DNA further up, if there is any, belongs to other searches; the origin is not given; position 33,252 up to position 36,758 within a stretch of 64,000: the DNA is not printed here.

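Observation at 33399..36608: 1069-aa fusion of an unknown ~500 aa extracytoplasmic domain to a 'GHD' family membrane module shared with 16798..18798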

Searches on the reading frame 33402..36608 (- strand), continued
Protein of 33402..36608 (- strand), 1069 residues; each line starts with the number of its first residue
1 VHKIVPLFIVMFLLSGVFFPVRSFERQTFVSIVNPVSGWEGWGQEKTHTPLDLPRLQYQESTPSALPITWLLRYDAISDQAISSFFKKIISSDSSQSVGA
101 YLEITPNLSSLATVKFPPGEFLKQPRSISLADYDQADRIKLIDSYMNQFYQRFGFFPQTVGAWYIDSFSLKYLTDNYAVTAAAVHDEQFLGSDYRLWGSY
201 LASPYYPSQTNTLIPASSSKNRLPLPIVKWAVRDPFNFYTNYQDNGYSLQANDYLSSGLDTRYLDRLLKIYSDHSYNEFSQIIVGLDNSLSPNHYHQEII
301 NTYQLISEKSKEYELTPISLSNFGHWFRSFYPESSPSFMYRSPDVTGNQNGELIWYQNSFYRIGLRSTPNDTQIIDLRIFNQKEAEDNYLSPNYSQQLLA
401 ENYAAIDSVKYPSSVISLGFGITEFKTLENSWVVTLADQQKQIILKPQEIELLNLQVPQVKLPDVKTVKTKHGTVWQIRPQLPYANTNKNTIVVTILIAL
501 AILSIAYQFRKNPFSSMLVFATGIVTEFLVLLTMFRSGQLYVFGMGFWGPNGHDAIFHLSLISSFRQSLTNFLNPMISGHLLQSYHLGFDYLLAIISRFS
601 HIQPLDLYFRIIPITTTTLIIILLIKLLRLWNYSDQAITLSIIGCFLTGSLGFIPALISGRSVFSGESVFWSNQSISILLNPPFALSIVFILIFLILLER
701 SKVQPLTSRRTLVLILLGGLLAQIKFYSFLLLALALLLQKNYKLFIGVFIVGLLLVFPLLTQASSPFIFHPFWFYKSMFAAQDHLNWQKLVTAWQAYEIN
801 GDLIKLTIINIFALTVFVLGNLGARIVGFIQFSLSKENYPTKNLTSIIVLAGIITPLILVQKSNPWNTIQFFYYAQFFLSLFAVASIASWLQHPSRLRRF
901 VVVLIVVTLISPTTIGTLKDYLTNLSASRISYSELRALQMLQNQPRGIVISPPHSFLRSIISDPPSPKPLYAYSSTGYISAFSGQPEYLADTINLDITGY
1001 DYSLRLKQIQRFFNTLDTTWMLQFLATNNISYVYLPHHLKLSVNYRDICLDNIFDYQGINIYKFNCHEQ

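Call 47: find_encoding_contigs(protein=P0099, flank=7000, max_places=1)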
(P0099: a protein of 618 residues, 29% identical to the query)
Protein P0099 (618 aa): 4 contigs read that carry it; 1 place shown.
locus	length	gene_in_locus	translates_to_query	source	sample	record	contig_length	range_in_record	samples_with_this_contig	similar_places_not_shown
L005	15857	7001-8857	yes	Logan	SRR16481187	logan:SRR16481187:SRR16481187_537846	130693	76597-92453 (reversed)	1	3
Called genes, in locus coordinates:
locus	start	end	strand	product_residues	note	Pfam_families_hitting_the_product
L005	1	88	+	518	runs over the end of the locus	-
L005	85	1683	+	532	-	PF13231:PMT_2 (weak)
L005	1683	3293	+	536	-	PF13231:PMT_2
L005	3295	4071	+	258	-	PF00535:Glycos_transf_2, PF13641:Glyco_tranf_2_3 (faint)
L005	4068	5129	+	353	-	PF13439:Glyco_transf_4, PF00534:Glycos_transf_1, PF13692:Glyco_trans_1_4, PF20706:GT4-conflict (weak)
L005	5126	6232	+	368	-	-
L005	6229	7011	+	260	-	PF00535:Glycos_transf_2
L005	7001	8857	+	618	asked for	PF12979:DUF3863 (faint)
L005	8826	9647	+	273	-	PF00106:adh_short, PF13561:adh_short_C2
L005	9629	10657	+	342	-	PF13641:Glyco_tranf_2_3 (faint), PF00535:Glycos_transf_2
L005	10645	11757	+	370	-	PF13439:Glyco_transf_4, PF20706:GT4-conflict, PF00534:Glycos_transf_1, PF13692:Glyco_trans_1_4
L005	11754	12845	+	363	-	PF13439:Glyco_transf_4, PF20706:GT4-conflict, PF00534:Glycos_transf_1, PF13692:Glyco_trans_1_4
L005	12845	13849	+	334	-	-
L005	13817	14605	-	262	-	PF00535:Glycos_transf_2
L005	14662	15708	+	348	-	PF01073:3Beta_HSD, PF01370:Epimerase, PF02719:Polysacc_synt_2, PF04321:RmlD_sub_bind (weak), PF05368:NmrA (weak), PF16363:GDP_Man_Dehyd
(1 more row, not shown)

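Call 48: find_encoding_contigs(protein=P0098, flank=7000, max_places=1)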
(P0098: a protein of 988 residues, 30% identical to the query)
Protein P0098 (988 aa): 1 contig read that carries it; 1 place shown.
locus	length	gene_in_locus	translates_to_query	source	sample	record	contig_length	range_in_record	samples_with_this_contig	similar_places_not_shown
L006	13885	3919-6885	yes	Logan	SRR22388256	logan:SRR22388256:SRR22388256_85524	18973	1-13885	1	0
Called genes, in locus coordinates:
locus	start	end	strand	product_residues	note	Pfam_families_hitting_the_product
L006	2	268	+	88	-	?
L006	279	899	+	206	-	-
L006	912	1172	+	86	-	PF08972:DUF1902 (faint), PF15919:HicB_lk_antitox, PF21748:UPF0150 (weak)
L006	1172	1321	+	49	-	PF07927:HicA_toxin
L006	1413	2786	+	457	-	PF00171:Aldedh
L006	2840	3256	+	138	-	-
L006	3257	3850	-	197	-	PF00160:Pro_isomerase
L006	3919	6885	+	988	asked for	PF13231:PMT_2, PF12979:DUF3863 (weak)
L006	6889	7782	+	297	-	PF00535:Glycos_transf_2, PF13641:Glyco_tranf_2_3 (weak)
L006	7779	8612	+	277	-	PF00535:Glycos_transf_2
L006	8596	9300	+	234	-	-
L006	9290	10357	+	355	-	PF13439:Glyco_transf_4 (faint), PF00534:Glycos_transf_1, PF13692:Glyco_trans_1_4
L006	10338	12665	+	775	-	PF09586:YfhO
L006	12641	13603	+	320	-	PF00535:Glycos_transf_2, PF10111:Glyco_tranf_2_2 (weak), PF13641:Glyco_tranf_2_3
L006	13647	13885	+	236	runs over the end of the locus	PF00535:Glycos_transf_2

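Call 78: find_encoding_contigs(protein=P0061, flank=5000, max_places=1)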
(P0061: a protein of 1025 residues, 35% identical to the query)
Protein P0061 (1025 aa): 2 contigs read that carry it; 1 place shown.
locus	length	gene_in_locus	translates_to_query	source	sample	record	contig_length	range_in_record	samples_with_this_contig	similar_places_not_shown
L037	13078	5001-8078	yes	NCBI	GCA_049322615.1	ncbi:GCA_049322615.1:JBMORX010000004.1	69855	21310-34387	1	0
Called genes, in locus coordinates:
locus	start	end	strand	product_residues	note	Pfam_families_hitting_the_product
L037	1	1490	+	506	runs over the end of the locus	PF13231:PMT_2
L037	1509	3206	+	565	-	-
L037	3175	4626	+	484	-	PF01943:Polysacc_synt, PF13440:Polysacc_synt_3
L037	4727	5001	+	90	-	-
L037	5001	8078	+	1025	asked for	-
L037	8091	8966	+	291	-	PF00535:Glycos_transf_2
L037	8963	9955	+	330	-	PF00535:Glycos_transf_2, PF13641:Glyco_tranf_2_3, PF13632:Glyco_trans_2_3 (weak)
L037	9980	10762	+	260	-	PF00535:Glycos_transf_2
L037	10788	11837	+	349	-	PF13439:Glyco_transf_4, PF00534:Glycos_transf_1, PF13692:Glyco_trans_1_4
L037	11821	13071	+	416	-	PF09594:GT87 (weak)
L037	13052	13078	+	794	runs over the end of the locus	PF09586:YfhO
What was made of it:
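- In L037 one 90-aa ORF lies between them (call 78).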

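Call 79: find_encoding_contigs(protein=P0076, flank=5000, max_places=1)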
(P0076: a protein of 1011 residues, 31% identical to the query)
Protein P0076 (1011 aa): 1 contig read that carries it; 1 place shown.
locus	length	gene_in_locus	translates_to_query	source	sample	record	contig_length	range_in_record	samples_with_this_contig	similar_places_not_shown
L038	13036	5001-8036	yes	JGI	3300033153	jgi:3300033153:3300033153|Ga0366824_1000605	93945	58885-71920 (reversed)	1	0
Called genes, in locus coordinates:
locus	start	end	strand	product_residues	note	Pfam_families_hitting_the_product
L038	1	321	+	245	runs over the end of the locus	PF00535:Glycos_transf_2, PF13641:Glyco_tranf_2_3 (weak)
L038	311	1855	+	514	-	PF13231:PMT_2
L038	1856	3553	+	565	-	-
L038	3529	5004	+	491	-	PF01943:Polysacc_synt, PF13440:Polysacc_synt_3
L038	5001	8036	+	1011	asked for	-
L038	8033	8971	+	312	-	PF00535:Glycos_transf_2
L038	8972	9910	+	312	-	PF00535:Glycos_transf_2, PF13641:Glyco_tranf_2_3, PF13632:Glyco_trans_2_3 (faint)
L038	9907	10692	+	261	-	PF00535:Glycos_transf_2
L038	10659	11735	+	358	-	PF13439:Glyco_transf_4 (weak), PF20706:GT4-conflict (weak), PF00534:Glycos_transf_1, PF13692:Glyco_trans_1_4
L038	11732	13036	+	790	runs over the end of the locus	PF09586:YfhO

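Call 80: find_encoding_contigs(protein=P0083, flank=5000, max_places=1)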
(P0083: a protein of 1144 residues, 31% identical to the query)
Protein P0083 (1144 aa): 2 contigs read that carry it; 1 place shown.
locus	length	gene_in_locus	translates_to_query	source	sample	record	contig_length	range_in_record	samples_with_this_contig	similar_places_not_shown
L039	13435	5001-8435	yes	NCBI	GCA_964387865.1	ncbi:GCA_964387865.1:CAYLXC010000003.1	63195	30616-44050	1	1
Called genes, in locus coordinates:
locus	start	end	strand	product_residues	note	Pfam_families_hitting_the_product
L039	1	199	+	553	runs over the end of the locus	PF10131:PTPS_related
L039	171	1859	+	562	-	-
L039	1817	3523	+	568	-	PF10131:PTPS_related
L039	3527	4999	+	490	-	PF01943:Polysacc_synt, PF13440:Polysacc_synt_3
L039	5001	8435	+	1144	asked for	PF12979:DUF3863 (faint)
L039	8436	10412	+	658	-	-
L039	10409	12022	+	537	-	PF13231:PMT_2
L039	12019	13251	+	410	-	-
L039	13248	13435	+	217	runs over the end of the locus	-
